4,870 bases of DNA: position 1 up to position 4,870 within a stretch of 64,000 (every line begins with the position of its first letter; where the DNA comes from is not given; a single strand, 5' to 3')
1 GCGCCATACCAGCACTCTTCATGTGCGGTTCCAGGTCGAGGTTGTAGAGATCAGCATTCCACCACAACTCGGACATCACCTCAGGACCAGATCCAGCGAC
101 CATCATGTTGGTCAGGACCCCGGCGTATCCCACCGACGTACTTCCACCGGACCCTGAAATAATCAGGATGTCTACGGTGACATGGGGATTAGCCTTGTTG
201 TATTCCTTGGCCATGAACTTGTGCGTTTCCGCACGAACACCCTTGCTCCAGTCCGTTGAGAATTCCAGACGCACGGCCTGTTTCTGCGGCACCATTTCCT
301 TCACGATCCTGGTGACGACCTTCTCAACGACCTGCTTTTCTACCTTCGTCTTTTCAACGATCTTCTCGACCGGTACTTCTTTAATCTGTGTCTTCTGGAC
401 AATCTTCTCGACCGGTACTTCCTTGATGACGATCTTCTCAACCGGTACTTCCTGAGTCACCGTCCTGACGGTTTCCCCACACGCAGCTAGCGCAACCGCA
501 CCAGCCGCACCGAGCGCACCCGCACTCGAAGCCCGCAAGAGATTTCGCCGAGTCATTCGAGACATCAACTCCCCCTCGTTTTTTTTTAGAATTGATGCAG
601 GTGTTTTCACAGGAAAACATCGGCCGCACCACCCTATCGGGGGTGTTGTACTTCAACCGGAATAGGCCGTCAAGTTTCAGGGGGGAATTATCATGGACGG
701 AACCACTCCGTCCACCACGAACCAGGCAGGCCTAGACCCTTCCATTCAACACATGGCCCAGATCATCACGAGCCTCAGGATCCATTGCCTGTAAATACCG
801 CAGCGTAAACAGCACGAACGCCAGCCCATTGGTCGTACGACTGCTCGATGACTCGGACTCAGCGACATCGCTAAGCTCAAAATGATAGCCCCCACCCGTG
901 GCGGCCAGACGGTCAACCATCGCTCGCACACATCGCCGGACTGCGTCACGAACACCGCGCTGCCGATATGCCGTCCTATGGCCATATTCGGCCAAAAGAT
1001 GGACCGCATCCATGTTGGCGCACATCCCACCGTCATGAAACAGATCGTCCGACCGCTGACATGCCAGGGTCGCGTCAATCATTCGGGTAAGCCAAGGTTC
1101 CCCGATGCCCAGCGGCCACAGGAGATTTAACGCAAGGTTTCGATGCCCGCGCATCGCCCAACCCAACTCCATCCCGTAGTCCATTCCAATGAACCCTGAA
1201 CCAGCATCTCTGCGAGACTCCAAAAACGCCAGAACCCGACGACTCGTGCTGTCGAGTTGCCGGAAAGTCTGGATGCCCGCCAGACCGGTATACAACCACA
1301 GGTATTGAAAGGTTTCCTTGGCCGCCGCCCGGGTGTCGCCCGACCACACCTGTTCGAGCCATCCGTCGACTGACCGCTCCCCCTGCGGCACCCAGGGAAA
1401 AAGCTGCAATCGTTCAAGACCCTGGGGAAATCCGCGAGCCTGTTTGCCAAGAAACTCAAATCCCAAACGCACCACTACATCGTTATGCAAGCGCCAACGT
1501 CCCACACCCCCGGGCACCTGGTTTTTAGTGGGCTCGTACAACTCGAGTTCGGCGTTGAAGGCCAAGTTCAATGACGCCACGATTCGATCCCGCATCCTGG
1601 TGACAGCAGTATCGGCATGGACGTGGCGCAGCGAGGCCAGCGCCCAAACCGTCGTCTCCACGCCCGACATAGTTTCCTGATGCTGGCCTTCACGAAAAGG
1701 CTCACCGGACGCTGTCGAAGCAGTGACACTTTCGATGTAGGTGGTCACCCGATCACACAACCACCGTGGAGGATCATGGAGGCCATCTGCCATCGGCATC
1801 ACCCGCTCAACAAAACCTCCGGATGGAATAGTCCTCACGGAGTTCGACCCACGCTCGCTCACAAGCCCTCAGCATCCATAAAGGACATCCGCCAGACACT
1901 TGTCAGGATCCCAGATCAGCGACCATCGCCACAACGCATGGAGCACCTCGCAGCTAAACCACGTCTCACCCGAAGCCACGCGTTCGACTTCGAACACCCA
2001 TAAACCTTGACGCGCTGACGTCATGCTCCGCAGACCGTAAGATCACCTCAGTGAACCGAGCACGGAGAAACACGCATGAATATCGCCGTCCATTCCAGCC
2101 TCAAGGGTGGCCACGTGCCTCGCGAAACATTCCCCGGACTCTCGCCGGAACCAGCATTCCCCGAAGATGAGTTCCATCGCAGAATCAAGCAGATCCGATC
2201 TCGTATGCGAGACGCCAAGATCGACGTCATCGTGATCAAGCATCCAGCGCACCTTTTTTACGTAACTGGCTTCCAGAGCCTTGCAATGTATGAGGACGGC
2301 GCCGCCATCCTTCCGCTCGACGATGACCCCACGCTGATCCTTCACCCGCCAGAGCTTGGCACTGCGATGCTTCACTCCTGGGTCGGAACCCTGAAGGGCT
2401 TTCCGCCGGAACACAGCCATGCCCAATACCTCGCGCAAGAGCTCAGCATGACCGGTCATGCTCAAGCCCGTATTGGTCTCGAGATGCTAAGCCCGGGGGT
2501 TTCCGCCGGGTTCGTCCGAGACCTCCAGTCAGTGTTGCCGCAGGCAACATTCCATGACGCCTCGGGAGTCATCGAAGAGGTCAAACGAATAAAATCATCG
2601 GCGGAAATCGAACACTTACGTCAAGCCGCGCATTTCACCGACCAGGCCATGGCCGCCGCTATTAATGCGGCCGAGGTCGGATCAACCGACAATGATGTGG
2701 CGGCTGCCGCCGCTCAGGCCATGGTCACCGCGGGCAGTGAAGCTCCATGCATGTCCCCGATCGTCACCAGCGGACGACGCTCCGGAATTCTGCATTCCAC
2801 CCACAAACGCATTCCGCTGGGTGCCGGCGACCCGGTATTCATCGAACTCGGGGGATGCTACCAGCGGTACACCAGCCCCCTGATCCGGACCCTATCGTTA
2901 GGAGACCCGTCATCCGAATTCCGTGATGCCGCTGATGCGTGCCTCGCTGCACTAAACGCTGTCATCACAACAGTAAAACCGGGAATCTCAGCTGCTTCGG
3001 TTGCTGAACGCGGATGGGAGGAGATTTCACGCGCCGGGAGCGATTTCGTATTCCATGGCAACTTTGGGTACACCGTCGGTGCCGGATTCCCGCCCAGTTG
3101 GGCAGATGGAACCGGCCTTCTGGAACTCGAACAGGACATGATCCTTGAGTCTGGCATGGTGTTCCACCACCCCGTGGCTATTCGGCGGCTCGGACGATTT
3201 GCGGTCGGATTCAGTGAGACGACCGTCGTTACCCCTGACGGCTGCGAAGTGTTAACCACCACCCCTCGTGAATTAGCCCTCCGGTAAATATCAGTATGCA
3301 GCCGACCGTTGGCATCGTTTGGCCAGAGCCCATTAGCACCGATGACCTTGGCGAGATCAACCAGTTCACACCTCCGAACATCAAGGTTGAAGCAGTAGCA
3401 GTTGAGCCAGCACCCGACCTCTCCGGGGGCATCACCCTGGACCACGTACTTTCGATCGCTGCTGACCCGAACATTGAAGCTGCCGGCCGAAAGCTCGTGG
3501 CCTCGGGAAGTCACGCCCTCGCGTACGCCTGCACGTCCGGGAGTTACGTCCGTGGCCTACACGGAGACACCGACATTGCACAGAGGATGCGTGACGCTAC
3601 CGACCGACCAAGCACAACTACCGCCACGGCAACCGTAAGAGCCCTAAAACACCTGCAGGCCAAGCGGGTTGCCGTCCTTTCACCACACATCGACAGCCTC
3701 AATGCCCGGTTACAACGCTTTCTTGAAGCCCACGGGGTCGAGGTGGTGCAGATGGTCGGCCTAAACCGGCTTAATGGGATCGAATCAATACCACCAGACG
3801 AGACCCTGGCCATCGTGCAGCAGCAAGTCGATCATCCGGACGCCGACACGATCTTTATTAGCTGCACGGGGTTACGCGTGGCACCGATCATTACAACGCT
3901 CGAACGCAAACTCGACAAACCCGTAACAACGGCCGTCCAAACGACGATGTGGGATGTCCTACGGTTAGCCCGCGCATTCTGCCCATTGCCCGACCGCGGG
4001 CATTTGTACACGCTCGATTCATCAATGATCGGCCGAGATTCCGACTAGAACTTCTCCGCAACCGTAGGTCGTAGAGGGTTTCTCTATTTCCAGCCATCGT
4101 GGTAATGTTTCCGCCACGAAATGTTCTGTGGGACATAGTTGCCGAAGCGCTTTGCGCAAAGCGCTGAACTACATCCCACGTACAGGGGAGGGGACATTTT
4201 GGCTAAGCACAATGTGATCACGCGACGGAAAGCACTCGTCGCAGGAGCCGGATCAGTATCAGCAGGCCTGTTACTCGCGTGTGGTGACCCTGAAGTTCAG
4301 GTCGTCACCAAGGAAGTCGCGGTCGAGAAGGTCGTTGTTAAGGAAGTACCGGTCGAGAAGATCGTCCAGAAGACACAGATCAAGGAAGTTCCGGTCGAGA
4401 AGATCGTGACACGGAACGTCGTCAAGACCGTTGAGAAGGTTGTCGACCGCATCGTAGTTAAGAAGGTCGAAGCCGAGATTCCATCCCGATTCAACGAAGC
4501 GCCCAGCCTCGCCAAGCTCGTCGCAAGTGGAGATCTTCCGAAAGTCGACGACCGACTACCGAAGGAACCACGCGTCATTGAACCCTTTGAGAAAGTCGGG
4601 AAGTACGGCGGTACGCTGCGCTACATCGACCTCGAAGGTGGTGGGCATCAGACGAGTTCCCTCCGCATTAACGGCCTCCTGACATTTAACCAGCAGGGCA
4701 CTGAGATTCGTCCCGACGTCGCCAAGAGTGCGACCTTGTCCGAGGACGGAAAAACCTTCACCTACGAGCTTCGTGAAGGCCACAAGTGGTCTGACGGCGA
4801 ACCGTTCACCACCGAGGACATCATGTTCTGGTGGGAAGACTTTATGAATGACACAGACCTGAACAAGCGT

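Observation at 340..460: Near-identical repeat-encoding linker DNA shared, in inverted orientation, by two different lipoprotein SBP genes 3.8 kb apart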

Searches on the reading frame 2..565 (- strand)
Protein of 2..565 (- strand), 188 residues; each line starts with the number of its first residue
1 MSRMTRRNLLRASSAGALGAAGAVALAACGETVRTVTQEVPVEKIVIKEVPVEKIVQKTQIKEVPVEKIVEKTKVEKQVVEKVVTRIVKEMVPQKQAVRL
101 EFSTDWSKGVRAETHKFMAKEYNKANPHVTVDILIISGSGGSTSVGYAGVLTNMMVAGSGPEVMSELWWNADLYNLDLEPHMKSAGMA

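Call 10: search_protein_families(library=pfam, proteins=[window:2-565:-])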
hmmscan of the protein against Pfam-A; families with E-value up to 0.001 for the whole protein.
window:2-565:- (188 aa): 0 families

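Call 51: search_protein_families(library=ncbifam, proteins=[window:2-565:-], max_evalue=0.01)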
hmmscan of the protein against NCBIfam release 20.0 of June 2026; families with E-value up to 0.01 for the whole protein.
window:2-565:- (188 aa): 4 families
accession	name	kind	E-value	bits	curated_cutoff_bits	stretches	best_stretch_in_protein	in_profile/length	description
NF004229.0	PRK05677.1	subfamily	0.0003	19.4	879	1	52-154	136-230/563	long-chain-fatty-acid--CoA ligase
NF006523.0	PRK08974.1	equivalog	0.00096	17.4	884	1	52-153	135-228/561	long-chain-fatty-acid--CoA ligase FadD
TIGR02813.1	omega_3_PfaA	subfamily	0.0027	14.4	1010.1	1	30-128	959-1051/2582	polyketide-type polyunsaturated fatty acid synthase PfaA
NF005463.0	PRK07059.1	subfamily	0.0059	15.1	869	1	51-157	133-230/557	long-chain-fatty-acid--CoA ligase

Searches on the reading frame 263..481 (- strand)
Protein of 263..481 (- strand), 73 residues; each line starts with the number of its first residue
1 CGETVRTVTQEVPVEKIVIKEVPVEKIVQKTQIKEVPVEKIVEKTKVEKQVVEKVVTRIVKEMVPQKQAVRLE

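Call 14: find_homologous_proteins(query=window:278-481:-, max_evalue=0.001)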
Query seq(68 aa) (68 aa): 3 proteins with E <= 0.001 among 143 candidates.
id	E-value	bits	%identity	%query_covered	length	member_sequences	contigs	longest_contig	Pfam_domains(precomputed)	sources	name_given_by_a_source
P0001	8.3e-9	53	74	50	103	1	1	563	-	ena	-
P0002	1.2e-8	53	64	88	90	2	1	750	-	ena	-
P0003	7.1e-5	41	66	82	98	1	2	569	-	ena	-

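Call 33: search_protein_families(library=pfam, proteins=[window:263-481:-], max_evalue=10)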
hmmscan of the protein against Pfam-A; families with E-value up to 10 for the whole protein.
seq(73 aa): 2 families
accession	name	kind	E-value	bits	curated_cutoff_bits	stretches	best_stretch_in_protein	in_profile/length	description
PF07382.16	HC2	-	0.035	14.6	40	1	8-69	65-131/194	Histone H1-like nucleoprotein HC2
PF00377.23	Prion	-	0.24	11.8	25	1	16-67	34-83/116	Prion/Doppel alpha-helical domain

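Call 80: find_encoding_contigs(protein=P0002, flank=2000, max_places=4)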
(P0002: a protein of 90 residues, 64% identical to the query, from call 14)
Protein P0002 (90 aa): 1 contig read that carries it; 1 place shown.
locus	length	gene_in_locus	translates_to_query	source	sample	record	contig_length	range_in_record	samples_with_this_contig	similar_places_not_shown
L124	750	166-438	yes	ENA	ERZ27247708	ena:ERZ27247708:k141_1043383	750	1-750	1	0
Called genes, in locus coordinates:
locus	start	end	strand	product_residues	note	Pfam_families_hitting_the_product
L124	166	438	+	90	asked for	-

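Call 81: find_encoding_contigs(protein=P0001, flank=2000, max_places=4)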
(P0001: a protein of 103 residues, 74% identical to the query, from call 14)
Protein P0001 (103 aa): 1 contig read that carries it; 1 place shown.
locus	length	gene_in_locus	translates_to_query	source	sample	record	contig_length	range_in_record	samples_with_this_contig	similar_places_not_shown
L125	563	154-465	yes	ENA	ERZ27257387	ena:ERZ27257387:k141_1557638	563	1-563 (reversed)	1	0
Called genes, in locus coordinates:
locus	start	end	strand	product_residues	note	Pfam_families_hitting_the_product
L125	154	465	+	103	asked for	-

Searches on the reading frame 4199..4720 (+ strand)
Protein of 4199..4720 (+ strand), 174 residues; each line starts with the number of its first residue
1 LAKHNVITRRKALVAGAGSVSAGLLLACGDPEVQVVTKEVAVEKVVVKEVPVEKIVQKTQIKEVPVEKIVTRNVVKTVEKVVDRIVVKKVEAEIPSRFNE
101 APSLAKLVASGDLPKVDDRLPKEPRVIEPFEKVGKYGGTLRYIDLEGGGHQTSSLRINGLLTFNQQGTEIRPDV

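Call 63: predict_structure(protein=window:4199-4720:+)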
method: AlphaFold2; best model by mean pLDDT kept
length: 174 residues; sequences in the alignment: 1
mean_pLDDT: 40.5   pTM: 0.12
mean pLDDT of the five models: 40.5, 35.2, 33.9, 29.6, 25.4
residues with pLDDT >= 90: 0; 70-90: 0; 50-70: 24; < 50: 150
segments of 3 or more residues with pLDDT < 50: 4-36, 45-47, 50-52, 54-95, 97-102, 123-145, 147-174
pLDDT, mean of each block of 10 residues (from residue 1): 44 39 34 43 47 41 38 34 33 42 54 51 36 32 38 35 46 39
secondary structure, 60 per line:
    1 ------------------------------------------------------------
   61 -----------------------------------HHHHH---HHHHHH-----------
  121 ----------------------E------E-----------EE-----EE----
elements in order: H96-100 H104-109

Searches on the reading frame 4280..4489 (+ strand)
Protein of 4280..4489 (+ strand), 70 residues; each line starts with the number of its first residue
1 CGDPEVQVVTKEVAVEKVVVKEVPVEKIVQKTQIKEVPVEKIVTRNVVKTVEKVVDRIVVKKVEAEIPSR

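Call 33: search_protein_families(library=pfam, proteins=[window:4280-4489:+], max_evalue=10)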
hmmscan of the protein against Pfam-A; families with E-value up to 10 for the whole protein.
seq(70 aa): 1 family
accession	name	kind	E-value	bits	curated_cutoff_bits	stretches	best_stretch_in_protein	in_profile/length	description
PF07382.16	HC2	-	0.043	14.3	40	1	8-63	64-125/194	Histone H1-like nucleoprotein HC2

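Call 64: search_protein_representatives(alignment_id=A2)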
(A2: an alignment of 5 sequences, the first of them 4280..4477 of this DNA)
Query: 5 sequences, 93 profile positions. Proteins with E-value up to 0.001 (for the whole library): 263; up to 1e-10: 46; up to 1e-30: 2. The best 150 are listed.
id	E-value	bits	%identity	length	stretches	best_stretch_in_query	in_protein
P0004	2.2e-33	130.5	-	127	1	1-90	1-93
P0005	8.9e-32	125.3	-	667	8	38-73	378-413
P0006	1.5e-27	111.8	-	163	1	6-91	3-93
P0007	7.4e-27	109.6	-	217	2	7-75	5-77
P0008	1.4e-26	108.7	-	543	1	6-90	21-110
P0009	2.1e-23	98.5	-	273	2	6-75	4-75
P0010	4.0e-22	94.4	-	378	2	6-72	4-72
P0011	4.4e-22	94.3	-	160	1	6-92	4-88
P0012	8.6e-22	93.3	-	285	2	7-75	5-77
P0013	8.7e-22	93.3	-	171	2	6-75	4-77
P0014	1.2e-21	92.9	-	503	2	6-70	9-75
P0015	4.9e-21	90.9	-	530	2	7-74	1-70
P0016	8.3e-21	90.2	-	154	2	6-87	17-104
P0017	1.6e-20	89.3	-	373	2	6-76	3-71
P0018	4.3e-20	87.9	-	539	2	6-75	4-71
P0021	6.7e-19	84.1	-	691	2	3-74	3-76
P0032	8.2e-14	67.8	-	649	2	5-76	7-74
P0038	1.8e-12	63.4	-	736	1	6-75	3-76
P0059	2.2e-09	53.6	-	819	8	34-84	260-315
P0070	1.3e-08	51.1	-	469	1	21-84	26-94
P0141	7.0e-06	42.4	-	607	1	13-78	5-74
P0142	7.1e-06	42.3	-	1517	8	39-90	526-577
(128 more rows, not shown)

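Call 66: search_protein_families(library=pfam, proteins=[P0008, P0005, P0021, P0038, P0032, P0070, P0141, P0059, P0142], max_evalue=0.01)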
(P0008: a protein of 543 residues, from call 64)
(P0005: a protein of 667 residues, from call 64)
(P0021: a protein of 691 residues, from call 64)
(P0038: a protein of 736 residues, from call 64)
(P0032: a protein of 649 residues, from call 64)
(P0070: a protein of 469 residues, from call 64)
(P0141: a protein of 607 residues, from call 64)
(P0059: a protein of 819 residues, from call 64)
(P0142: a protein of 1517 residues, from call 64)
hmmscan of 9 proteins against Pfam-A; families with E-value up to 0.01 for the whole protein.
P0008 (543 aa): 1 family
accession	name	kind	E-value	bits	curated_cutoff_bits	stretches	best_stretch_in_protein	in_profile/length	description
PF01547.30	SBP_bac_1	-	2.8e-06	28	26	1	134-428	12-294/307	Bacterial extracellular solute-binding protein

P0005 (667 aa): 2 families
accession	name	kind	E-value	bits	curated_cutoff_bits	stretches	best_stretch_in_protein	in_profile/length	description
PF01302.31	CAP_GLY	-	2.3e-23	82.3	26.5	1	10-75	1-65/65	CAP-Gly domain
PF07382.16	HC2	-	0.00011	22.9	40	1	384-491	22-129/194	Histone H1-like nucleoprotein HC2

P0021 (691 aa): 1 family
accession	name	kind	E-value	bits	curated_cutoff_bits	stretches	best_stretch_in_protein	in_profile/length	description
PF00496.27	SBP_bac_5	-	2.2e-56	192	32.4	1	192-500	2-294/368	Bacterial extracellular solute-binding proteins, family 5 Middle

P0038 (736 aa): 1 family
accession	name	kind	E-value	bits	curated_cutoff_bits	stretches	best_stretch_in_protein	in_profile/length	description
PF00496.27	SBP_bac_5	-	2.4e-42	145.8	32.4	1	167-611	1-357/368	Bacterial extracellular solute-binding proteins, family 5 Middle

P0032 (649 aa): 1 family
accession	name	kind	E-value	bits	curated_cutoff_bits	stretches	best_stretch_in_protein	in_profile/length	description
PF00496.27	SBP_bac_5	-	1.3e-43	149.9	32.4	1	178-540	5-355/368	Bacterial extracellular solute-binding proteins, family 5 Middle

P0070 (469 aa): 1 family
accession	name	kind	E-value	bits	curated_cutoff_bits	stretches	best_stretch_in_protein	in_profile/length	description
PF13458.12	Peripla_BP_6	-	3.7e-31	109.5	31.7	1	92-391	1-296/343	Periplasmic binding protein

P0141 (607 aa): 1 family
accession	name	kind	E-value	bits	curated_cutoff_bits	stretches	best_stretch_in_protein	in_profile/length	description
PF00496.27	SBP_bac_5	-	2.3e-67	228.2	32.4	1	127-504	3-365/368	Bacterial extracellular solute-binding proteins, family 5 Middle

P0059 (819 aa): 2 families
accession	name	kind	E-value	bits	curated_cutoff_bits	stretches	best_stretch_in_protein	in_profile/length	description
PF00595.29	PDZ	-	8.8e-06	26.5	23.2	1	696-760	9-73/81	PDZ domain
PF17820.7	PDZ_6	-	0.0036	17.5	27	0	730-770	16-54/54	PDZ domain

P0142 (1517 aa): 2 families
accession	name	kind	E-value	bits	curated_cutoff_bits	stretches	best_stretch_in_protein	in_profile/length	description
PF12814.13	Mcp5_PH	-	1.4e-45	154.8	25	1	1215-1332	2-118/119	Meiotic cell cortex C-terminal pleckstrin homology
PF00169.35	PH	-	5.8e-06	27.2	25.1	1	1226-1329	5-102/105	PH domain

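Call 67: find_encoding_contigs(protein=P0008, flank=10000, max_places=6)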
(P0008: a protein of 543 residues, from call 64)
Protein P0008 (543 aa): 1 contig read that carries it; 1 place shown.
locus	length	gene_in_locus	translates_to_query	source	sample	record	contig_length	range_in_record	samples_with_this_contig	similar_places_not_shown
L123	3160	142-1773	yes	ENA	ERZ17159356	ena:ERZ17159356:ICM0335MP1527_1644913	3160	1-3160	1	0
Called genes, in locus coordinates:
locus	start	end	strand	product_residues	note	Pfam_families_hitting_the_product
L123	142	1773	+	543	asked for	PF01547:SBP_bac_1 (weak)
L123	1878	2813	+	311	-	PF00528:BPD_transp_1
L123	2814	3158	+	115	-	?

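Call 82: find_encoding_contigs(protein=P0006, flank=5000, max_places=4)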
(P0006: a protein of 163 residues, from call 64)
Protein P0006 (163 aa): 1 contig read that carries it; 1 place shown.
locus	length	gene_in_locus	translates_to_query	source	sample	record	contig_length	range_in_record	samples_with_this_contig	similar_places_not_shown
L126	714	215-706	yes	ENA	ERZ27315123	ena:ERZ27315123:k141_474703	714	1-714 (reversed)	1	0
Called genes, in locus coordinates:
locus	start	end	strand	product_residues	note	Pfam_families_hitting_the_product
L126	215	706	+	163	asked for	-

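Call 85: search_solved_structures(query=window:4280-4489:+, max_evalue=10, show_alignments=2)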
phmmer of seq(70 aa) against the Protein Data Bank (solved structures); distinct sequences matched with E-value up to 10: 1.
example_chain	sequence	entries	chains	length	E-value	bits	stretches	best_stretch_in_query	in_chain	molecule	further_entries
5xy3_Z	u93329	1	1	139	0.71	14.1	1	16-66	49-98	Ribosomal protein L27e, putative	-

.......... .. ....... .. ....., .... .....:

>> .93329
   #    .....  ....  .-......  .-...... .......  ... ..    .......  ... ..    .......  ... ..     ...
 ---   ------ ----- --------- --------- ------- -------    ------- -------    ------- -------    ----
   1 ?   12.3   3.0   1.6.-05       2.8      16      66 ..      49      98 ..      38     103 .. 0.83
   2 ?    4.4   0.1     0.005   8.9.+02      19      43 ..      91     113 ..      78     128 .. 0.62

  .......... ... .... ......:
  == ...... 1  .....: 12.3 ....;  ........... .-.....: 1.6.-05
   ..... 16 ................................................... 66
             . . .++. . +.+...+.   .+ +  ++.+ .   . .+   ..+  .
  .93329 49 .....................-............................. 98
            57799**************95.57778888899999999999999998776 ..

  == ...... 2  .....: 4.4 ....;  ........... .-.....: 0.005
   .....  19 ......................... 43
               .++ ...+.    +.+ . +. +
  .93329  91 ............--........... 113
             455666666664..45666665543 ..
